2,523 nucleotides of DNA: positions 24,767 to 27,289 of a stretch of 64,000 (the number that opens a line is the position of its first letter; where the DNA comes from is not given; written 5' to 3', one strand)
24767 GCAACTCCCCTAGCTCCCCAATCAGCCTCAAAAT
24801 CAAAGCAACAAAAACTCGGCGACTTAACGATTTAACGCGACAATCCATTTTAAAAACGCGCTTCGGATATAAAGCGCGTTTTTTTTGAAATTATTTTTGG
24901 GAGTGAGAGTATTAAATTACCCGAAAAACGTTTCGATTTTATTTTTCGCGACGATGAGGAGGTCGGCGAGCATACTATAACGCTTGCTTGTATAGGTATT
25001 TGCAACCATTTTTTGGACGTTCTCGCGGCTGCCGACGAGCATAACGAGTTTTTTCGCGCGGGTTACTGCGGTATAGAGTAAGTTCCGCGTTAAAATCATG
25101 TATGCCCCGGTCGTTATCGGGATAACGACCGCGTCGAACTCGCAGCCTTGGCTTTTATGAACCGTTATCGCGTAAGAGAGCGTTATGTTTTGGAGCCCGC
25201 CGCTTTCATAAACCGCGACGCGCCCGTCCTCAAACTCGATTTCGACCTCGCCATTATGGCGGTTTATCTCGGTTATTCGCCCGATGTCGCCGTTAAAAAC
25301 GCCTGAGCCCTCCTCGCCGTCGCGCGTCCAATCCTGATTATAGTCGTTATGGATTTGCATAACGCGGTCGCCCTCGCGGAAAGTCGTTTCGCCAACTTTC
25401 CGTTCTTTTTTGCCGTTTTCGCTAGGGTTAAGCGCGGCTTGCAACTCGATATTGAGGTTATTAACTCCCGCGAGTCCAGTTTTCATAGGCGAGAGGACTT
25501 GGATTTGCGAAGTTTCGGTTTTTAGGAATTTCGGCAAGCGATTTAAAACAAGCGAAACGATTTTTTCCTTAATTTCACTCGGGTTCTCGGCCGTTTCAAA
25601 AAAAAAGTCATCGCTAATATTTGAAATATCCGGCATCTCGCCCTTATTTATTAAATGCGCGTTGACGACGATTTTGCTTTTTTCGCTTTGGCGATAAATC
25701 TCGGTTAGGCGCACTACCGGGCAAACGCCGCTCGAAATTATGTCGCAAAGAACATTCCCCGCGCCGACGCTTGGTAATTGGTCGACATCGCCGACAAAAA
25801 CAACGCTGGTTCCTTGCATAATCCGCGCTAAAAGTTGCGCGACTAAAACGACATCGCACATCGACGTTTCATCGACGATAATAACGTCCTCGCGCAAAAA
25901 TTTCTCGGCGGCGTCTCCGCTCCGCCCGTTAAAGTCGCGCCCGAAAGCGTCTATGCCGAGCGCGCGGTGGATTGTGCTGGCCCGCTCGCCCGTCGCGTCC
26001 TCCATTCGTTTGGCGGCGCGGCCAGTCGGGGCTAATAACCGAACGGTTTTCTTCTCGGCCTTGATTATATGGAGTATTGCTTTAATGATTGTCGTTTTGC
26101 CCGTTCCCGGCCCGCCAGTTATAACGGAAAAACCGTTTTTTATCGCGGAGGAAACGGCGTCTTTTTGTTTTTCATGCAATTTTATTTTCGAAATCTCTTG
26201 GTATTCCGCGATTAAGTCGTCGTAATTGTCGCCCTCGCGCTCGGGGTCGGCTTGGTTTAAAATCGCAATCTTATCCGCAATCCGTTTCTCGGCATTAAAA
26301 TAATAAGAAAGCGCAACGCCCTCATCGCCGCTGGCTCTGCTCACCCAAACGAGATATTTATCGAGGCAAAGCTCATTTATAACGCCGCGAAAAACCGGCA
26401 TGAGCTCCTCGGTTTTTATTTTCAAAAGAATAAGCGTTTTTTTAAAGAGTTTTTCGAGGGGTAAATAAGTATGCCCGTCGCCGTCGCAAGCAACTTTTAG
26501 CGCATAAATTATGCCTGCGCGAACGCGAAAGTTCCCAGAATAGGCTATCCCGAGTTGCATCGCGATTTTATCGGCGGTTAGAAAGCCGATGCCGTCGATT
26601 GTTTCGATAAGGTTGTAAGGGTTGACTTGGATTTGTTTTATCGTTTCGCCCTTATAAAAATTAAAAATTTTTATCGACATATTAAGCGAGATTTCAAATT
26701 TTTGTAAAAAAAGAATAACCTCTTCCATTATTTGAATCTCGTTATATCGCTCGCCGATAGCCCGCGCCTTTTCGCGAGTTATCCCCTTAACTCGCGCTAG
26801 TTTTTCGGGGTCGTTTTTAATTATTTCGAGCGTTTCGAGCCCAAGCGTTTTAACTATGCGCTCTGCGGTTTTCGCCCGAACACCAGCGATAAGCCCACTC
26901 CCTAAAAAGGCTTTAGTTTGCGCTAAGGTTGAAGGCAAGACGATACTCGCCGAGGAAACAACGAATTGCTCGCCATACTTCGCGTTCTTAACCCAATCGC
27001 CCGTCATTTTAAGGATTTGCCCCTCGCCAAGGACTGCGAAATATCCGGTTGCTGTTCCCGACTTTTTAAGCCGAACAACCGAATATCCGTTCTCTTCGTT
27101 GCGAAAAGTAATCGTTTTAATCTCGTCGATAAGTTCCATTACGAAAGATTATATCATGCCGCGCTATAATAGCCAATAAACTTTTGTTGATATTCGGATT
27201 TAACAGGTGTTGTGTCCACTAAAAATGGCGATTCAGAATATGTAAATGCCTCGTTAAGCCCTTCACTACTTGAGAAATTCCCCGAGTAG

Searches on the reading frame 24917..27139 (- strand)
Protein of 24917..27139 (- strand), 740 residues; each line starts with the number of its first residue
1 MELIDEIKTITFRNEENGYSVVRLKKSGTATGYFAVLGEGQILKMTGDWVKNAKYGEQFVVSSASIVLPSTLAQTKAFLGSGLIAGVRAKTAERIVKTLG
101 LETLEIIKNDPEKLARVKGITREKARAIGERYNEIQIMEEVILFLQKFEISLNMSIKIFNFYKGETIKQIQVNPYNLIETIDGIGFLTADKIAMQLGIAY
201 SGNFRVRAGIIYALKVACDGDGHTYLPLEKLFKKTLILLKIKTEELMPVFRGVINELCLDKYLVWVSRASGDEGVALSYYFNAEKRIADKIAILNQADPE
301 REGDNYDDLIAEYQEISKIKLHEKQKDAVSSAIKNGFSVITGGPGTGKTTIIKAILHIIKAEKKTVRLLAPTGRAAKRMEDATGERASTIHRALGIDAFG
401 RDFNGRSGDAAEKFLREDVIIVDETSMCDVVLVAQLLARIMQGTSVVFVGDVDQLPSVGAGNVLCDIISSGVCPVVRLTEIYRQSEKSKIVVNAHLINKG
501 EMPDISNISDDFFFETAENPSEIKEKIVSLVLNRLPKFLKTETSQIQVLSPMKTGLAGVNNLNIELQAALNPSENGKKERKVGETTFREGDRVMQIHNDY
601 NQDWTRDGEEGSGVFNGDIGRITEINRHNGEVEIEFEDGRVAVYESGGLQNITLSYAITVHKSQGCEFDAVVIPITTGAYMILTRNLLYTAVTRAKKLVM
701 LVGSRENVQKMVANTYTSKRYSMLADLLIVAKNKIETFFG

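Call 26: search_protein_families(library=ncbifam, proteins=[window:24917-27139:-], max_evalue=0.00001)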
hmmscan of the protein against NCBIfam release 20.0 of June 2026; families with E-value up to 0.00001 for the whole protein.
window:24917-27139:- (740 aa): 11 families
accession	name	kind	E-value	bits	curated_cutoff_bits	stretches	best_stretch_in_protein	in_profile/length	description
TIGR01448.2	helicase_RecD2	equivalog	1.6e-244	813.3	500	1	7-727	3-712/713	SF1B family DNA helicase RecD2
TIGR01447.1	recD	equivalog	8.1e-75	252.5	310.15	1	274-724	107-593/597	exodeoxyribonuclease V subunit alpha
NF008127.0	PRK10875.1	equivalog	2.2e-49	168.6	671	2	281-468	119-321/619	exodeoxyribonuclease V subunit alpha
TIGR02768.1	TraA_Ti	equivalog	8.1e-34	117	590.45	1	316-710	355-722/751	Ti-type conjugative transfer relaxase TraA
NF010464.0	PRK13889.1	subfamily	1.1e-23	83.1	1015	1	275-708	301-706/992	conjugal transfer relaxase TraA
NF010402.0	PRK13826.1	subfamily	4.6e-15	54.6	1317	1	317-705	378-740/1102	Dtr system oriT relaxase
TIGR02760.1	TraI_TIGR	equivalog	2.3e-14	51.9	929.85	1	312-490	1012-1187/1960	conjugative transfer relaxase/helicase TraI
NF010263.0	PRK13709.1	equivalog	1.1e-13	49.4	2212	1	334-492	984-1140/1752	conjugative transfer relaxase/helicase TraI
TIGR00376.1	TIGR00376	hypoth_equivalog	3.4e-10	39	348.9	1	294-366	138-205/639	IGHMBP2 family helicase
NF011300.0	PRK14712.1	equivalog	1.2e-08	32.7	2486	1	335-499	852-1013/1623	conjugative transfer relaxase/helicase TraI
NF040671.1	PLuB_AAA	exception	1.8e-06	25.6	999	0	280-374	774-870/1256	PLuB system helicase-like protein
